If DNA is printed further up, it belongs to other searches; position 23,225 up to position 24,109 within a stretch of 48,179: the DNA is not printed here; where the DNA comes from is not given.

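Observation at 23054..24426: Island C: plus-strand cassette of unknown genes between head and lysis genes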

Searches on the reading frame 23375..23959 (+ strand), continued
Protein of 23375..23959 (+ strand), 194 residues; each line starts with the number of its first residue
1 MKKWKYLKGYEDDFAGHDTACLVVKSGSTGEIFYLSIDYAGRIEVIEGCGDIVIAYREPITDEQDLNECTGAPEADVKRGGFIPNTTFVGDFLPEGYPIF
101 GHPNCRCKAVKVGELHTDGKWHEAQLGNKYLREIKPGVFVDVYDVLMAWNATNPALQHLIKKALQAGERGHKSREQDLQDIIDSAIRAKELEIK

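Call 49: fold_search(model_id=the predicted structure, library=pdb)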
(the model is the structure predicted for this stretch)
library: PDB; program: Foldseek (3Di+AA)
matches with E <= 10: 17; with E <= 0.001: 0
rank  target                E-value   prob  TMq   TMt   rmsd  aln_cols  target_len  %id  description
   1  8evv_B                1.0e+00  0.15  0.15  0.11   8.2        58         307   24  Apo form of DdlA from Pseudomonas aeruginosa PAO1 (released 2023-08-30)
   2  8evv_C                1.1e+00  0.15  0.15  0.11   8.0        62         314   18  Apo form of DdlA from Pseudomonas aeruginosa PAO1 (released 2023-08-30)
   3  9jg6_A                2.0e+00  0.28  0.17  0.06   7.2        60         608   15  The tail-complex structure of phage P22 (released 2025-02-26)
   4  8evv_D                2.3e+00  0.10  0.15  0.11   8.1        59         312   25  Apo form of DdlA from Pseudomonas aeruginosa PAO1 (released 2023-08-30)
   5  1q52_K                2.5e+00  0.13  0.14  0.11   5.4        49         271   24  Crystal Structure of Mycobacterium tuberculosis MenB, a Key Enzyme in Vitamin K2 Biosynthesis (released 2004-01-27)
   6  8evx_B                3.0e+00  0.09  0.15  0.11   7.8        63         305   21  DdlA from Pseudomonas aeruginosa PAO1 in complex with ADP and phosphorylated D-cycloserine (released 2023-08-30)
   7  8evv_A                3.2e+00  0.08  0.16  0.10   8.1        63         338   24  Apo form of DdlA from Pseudomonas aeruginosa PAO1 (released 2023-08-30)
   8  9jcw_D                4.4e+00  0.14  0.16  0.13   6.0        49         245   20  Crystal structure of human MIGA1 LD targeting domain (released 2026-03-11)
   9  2jve_MODEL_1_A        5.2e+00  0.09  0.17  0.36   7.1        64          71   19  Solution structure of the extracellular domain of Prod1, a protein implicated in proximodistal identity during (released 2008-09-30)
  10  2q5h                  5.2e+00  0.03  0.07  0.03  11.0        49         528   16  Crystal structure of apo-wildtype Glycyl-tRNA synthetase (released 2007-06-19)
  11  7ojp_U                6.3e+00  0.15  0.19  0.15   2.8        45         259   18  Crystal structure of Pseudomonas aeruginosa LpxA in complex with compound 1 (released 2021-10-13)
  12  4do6_A                6.7e+00  0.02  0.11  0.07  12.6        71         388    8  Pharmacological chaperones for human alpha-N-acetylgalactosaminidase (released 2012-10-10)
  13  1wjv_MODEL_1_A        8.5e+00  0.02  0.12  0.25  16.9        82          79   10  Solution structure of the N-terminal zinc finger domain of mouse cell growth regulating nucleolar protein LYAR (released 2004-11-29)
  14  6sdk_A                8.5e+00  0.02  0.14  0.14  13.9       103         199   10  Crystal structure of bacterial ParB dimer bound to CDP (released 2019-10-23)
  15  3tx1                  9.0e+00  0.05  0.16  0.11   4.3        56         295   25  X-ray crystal structure of Listeria monocytogenes EGD-e UDP-N-acetylenolpyruvylglucosamine reductase (MurB) (released 2011-10-05)
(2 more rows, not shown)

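Call 61: search_protein_families(library=pfam, proteins=[P0231], max_evalue=0.1)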
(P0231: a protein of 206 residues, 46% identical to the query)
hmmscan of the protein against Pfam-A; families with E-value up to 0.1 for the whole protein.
P0231 (206 aa): 1 family
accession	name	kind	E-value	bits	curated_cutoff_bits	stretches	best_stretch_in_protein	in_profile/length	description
PF19905.4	DUF6378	-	1.1e-05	26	27.1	1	122-197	8-77/81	Domain of unknown function (DUF6378)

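Call 67: search_protein_families(library=phrogs, proteins=[P0231], max_evalue=0.001)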
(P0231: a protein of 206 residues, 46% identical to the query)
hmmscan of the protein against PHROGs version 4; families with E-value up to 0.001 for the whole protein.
P0231 (206 aa): 4 families
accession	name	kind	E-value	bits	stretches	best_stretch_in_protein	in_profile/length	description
phrog_17775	-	unknown function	1.1e-73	247.7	1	3-206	2-163/163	-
phrog_16943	-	unknown function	1.5e-27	97.6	1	122-202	5-85/166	-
phrog_37386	-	unknown function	4.1e-18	67.1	1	120-200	93-173/179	-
phrog_474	-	other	1.7e-16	61.9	1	121-202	136-212/274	phosphofructokinase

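Call 68: list_cluster_members(proteins=[P0176, P0189, P0197, P0200, P0216, P0236, P0248, P0270, P0307, P0313])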
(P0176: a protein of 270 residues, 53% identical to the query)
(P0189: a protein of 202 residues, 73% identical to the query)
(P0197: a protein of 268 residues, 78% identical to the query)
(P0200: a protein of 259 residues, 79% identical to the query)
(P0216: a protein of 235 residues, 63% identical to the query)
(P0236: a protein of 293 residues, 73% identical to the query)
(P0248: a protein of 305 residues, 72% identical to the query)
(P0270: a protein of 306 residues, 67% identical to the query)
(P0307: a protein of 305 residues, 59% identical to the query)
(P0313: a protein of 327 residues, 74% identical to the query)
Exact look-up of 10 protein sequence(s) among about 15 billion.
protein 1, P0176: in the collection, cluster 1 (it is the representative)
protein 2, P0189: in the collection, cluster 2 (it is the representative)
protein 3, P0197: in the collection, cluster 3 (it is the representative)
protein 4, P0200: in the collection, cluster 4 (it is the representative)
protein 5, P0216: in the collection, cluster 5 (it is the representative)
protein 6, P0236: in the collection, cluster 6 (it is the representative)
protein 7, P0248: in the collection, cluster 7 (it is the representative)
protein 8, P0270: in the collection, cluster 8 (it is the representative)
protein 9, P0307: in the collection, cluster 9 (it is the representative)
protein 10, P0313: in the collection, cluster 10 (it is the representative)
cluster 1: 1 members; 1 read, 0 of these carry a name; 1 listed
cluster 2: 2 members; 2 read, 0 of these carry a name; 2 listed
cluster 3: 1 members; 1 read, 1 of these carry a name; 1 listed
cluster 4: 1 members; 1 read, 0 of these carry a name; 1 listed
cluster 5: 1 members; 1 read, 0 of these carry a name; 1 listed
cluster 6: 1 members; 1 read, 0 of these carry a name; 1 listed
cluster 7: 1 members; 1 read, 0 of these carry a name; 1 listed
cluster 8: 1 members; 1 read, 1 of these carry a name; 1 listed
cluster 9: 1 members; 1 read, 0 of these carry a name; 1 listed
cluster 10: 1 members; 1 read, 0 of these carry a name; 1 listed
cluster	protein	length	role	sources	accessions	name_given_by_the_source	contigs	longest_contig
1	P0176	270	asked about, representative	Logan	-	-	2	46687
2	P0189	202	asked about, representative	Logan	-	-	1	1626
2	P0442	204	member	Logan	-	-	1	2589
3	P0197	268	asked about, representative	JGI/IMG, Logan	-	hypothetical protein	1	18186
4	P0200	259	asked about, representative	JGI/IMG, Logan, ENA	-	-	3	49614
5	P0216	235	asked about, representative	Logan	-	-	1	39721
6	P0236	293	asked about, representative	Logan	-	-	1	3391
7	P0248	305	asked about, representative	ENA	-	-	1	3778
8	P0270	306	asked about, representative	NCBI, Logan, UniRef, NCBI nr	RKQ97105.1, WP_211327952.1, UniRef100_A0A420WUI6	hypothetical protein C7446_2524 [Kushneria sinocarnis] | Uncharacterized protein n=1 Tax=Kushneria sinocarnis TaxID=595502 RepID=A0A420WUI6_9GAMM | hypothetical protein [Kushneria sinocarnis]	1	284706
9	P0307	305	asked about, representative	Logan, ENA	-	-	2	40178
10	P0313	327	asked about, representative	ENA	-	-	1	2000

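Call 75: search_protein_families(library=pfam, proteins=[P0321, P0293, P0247], max_evalue=10)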
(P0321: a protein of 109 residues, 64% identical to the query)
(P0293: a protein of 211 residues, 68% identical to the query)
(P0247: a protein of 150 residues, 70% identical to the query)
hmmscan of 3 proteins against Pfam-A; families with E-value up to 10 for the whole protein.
P0321 (109 aa): 1 family
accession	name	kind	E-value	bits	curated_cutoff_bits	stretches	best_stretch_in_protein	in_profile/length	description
PF12837.12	Fer4_6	-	0.23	11.9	25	1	14-24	3-13/24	4Fe-4S binding domain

P0293 (211 aa): 2 families
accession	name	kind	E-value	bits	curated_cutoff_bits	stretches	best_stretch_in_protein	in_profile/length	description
PF23896.1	DUF7244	-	6.2e-06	26.6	27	2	72-109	3-41/57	Domain of unknown function (DUF7244)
PF20111.4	DUF6501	-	0.00037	20.7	23.8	2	7-41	15-53/67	Family of unknown function (DUF6501)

P0247 (150 aa): 1 family
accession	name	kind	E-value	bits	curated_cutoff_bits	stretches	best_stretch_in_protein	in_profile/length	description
PF18346.7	SH3_15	-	0.079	13.7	24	0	113-136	15-38/67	Mind bomb SH3 repeat domain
